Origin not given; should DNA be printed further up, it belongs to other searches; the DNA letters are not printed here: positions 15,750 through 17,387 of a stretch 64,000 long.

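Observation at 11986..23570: Candidate undescribed catabolic module: ATP-dependent hydantoinase/oxoprolinase homologues + class III aminotransferase + BKACE + ketoreductase + ABM monooxygenase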

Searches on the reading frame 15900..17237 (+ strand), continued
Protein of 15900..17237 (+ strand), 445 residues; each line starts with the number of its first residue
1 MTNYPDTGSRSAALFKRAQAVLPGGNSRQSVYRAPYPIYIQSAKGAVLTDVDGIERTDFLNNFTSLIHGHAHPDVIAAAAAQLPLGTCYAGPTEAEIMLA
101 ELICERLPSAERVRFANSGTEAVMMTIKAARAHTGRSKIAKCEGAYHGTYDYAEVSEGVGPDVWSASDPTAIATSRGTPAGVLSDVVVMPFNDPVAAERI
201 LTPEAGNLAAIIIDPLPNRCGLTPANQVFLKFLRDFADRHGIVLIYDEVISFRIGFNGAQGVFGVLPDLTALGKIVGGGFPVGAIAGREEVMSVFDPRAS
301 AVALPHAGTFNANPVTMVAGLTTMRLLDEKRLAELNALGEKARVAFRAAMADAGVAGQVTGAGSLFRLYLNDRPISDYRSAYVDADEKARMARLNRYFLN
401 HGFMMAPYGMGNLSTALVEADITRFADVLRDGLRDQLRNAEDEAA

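Call 59: search_dna_similar(query=window:15900-17237:+, collection=plasmids, mode=protein, max_rows=60, max_evalue=1e-80)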
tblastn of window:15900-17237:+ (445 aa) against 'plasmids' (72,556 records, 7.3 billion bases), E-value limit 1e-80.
Records with a match: 150; places in all: 157; records where one place covers at least 80% of the query: 148.
Best place of each record, by identity: <60% 150.
By first word of the organism name: Rhizobium 55; Sinorhizobium 35; Agrobacterium 22; Sphingobium 8; Mesorhizobium 5; Neorhizobium 5; Ensifer 4; Shinella 3; Phyllobacterium 2; Brucella 1; and 10 more.
By predicted mobility (MOB-suite, as given by PLSDB): conjugative 108; non-mobilizable 40; mobilizable 2.
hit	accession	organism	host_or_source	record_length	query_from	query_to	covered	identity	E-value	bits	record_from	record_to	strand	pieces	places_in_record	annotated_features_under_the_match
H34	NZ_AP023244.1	Mesorhizobium sp. 113-3-3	Lotus japonicus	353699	2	434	97%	50.7%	9e-128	414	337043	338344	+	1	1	aspartate aminotransferase family protein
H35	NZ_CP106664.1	Brucella intermedia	Sempervivum tectorum (houseplant),Pure ...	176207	1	421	95%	52.0%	2e-132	428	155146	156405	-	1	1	aspartate aminotransferase family protein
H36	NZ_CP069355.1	Microvirga sp. VF16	Vachellia farnesiana,Cell culture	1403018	1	434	98%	50.2%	5e-129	418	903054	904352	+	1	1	none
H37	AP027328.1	Sphingobium sp. TomTYG64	-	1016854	1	435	98%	49.0%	8e-122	397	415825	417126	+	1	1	atrB: aspartate aminotransferase family protein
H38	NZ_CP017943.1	Phyllobacterium zundukense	Oxytropis triphylla,cell culture,root ...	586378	7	422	93%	51.1%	3e-129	419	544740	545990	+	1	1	aspartate aminotransferase family protein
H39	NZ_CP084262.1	Caballeronia sp. SL2Y3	Jalysus wickhami,Cell culture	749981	4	433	97%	49.3%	9e-129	417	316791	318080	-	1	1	aspartate aminotransferase family protein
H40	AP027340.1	Sphingobium sp. TomTYG73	-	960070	1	434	98%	48.6%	7e-120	392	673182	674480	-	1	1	atrB: aspartate aminotransferase family protein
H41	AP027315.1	Sphingobium sp. TomMM15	-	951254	1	434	98%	48.6%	8e-120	392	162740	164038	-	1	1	atrB: aspartate aminotransferase family protein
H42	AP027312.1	Sphingobium sp. TomMM7A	-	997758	1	434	98%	48.6%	3e-119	390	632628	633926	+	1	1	atrB: aspartate aminotransferase family protein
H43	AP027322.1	Sphingobium sp. TomTYG43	-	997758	1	434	98%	48.6%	3e-119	390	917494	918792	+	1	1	atrB: aspartate aminotransferase family protein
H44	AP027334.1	Sphingobium sp. TomTYG71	-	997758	1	434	98%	48.6%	3e-119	390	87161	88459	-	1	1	atrB: aspartate aminotransferase family protein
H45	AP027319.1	Sphingobium sp. TomTYG42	-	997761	1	434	98%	48.6%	3e-119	390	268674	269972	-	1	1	atrB: aspartate aminotransferase family protein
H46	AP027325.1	Sphingobium sp. TomTYG46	-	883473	1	435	98%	48.3%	1e-118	388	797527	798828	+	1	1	atrB: aspartate aminotransferase family protein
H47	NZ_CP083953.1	Mesorhizobium sp. B2-1-8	cell culture,soil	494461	16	422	91%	51.6%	4e-128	416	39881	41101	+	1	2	aspartate aminotransferase family protein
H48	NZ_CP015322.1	Mesorhizobium amorphae CCNWGS0123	Robinia pseudoacacia,cell culture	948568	11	422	93%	50.8%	7e-112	369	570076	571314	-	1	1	aminotransferase class III-fold pyridoxal phosphate-dependent enzyme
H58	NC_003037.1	Sinorhizobium meliloti 1021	-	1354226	9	444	98%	46.3%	9e-108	357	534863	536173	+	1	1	none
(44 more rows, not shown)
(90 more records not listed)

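Call 61: get_annotated_region(hit=H37, flank=9000)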
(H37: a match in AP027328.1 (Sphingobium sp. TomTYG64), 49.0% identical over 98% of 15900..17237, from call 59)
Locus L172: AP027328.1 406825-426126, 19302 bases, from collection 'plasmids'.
description: Sphingobium sp. TomTYG64 plasmid pTomTYG64a DNA, complete genome
organism: Sphingobium sp. TomTYG64 (NCBI taxid 3028887)
taxonomy: Bacteria; Pseudomonadota; Alphaproteobacteria; Sphingomonadales; Sphingomonadaceae; Sphingobium; Sphingobium sp. TomTYG64
host: -; source: -; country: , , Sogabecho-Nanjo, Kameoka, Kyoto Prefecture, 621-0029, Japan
typing (MOB-suite, as given by PLSDB): non-mobilizable; replicon rep_cluster_545
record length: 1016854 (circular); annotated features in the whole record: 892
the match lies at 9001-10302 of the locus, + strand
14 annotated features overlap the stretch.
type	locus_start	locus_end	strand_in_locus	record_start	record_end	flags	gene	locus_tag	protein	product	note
CDS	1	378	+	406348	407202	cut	surE_2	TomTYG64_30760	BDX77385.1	5'-nucleotidase SurE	-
CDS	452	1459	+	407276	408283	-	-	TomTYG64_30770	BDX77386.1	3-keto-5-aminohexanoate cleavage protein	-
CDS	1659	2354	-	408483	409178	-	-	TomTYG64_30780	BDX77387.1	hypothetical protein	-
CDS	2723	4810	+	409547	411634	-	-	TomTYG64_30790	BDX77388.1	5-oxoprolinase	-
CDS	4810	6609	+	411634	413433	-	hyuB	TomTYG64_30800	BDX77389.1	N-methylhydantoinase B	-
CDS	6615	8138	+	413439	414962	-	-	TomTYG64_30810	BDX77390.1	amino acid transporter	-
CDS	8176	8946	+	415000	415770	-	-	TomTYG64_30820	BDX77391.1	2-(R)-hydroxypropyl-CoM dehydrogenase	-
CDS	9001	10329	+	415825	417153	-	atrB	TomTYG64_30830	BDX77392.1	aspartate aminotransferase family protein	-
CDS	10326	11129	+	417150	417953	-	-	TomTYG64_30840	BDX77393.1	3-oxoacyl-ACP reductase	-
CDS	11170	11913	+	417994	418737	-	-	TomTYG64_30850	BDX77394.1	3-oxoacyl-ACP reductase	-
CDS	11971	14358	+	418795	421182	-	gcd-1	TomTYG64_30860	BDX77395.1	quinate dehydrogenase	-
CDS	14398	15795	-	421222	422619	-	-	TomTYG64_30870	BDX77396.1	acid--CoA ligase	-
CDS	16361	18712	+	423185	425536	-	-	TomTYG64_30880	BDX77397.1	TonB-dependent receptor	-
CDS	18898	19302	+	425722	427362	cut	estA1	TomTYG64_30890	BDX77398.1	carboxylic ester hydrolase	-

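Call 62: get_annotated_region(hit=H34, flank=9000)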
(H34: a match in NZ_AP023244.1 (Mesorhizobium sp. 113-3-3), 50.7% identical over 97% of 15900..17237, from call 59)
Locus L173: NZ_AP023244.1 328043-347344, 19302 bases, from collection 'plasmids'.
description: Mesorhizobium sp. 113-3-3 plasmid MesoLj113b2, complete sequence
organism: Mesorhizobium sp. 113-3-3 (NCBI taxid 2744516)
taxonomy: Bacteria; Pseudomonadota; Alphaproteobacteria; Hyphomicrobiales; Phyllobacteriaceae; Mesorhizobium; Mesorhizobium sp. 113-3-3
host: -; source: Lotus japonicus; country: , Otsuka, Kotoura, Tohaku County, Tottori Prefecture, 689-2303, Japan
typing (MOB-suite, as given by PLSDB): conjugative; relaxase MOBP,MOBP; mating-pair formation MPF_T
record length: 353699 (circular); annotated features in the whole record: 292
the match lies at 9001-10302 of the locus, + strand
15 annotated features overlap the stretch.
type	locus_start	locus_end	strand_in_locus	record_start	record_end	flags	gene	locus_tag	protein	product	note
CDS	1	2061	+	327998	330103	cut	brxL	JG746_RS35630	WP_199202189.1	BREX system Lon protease-like protein BrxL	GO:0030163 - protein catabolic process [Evidence IEA]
CDS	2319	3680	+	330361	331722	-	-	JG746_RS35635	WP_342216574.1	DUF4365 domain-containing protein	-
CDS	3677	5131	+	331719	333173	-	-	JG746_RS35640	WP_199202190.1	hypothetical protein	-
CDS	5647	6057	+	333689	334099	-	-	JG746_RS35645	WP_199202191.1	hypothetical protein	-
CDS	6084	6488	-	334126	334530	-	-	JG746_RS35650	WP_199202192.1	hypothetical protein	-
CDS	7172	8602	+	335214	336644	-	-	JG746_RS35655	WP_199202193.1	hypothetical protein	-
CDS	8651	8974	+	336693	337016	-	fdxA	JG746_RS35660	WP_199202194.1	ferredoxin FdxA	-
CDS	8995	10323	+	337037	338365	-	-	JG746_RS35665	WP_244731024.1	aspartate aminotransferase family protein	-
CDS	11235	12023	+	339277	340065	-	-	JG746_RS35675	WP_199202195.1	CoA-transferase subunit beta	-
CDS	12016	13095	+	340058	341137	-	-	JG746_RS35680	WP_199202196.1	GlxA family transcriptional regulator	-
CDS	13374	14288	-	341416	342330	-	-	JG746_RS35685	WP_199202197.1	LysR substrate-binding domain-containing protein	-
CDS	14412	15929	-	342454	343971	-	-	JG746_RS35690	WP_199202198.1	amidase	-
CDS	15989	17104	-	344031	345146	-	-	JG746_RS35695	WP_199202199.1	GlxA family transcriptional regulator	-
CDS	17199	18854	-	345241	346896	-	-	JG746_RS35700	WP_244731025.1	thiamine pyrophosphate-binding protein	-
CDS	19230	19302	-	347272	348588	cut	-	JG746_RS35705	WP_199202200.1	FAD-binding oxidoreductase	-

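Call 68: search_protein_families(library=pfam, max_evalue=0.1, proteins=[L172:452-1459:+])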
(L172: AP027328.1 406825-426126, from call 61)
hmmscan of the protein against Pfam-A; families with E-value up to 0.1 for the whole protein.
L172:452-1459:+ (335 aa): 1 family
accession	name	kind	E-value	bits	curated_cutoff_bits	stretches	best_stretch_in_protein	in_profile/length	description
PF05853.18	BKACE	-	2.9e-46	158.5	24.8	1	54-329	3-272/274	beta-keto acid cleavage enzyme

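Call 70: get_annotated_region(hit=H58, flank=9000)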
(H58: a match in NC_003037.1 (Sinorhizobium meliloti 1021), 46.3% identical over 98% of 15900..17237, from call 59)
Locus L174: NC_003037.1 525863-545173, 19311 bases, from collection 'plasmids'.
description: Sinorhizobium meliloti 1021 plasmid pSymA, complete sequence
organism: Sinorhizobium meliloti 1021 (NCBI taxid 266834)
taxonomy: Bacteria; Pseudomonadota; Alphaproteobacteria; Hyphomicrobiales; Rhizobiaceae; Sinorhizobium; Sinorhizobium meliloti; Sinorhizobium meliloti 1021
host: -; source: -; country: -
typing (MOB-suite, as given by PLSDB): conjugative; relaxase MOBQ; mating-pair formation MPF_T
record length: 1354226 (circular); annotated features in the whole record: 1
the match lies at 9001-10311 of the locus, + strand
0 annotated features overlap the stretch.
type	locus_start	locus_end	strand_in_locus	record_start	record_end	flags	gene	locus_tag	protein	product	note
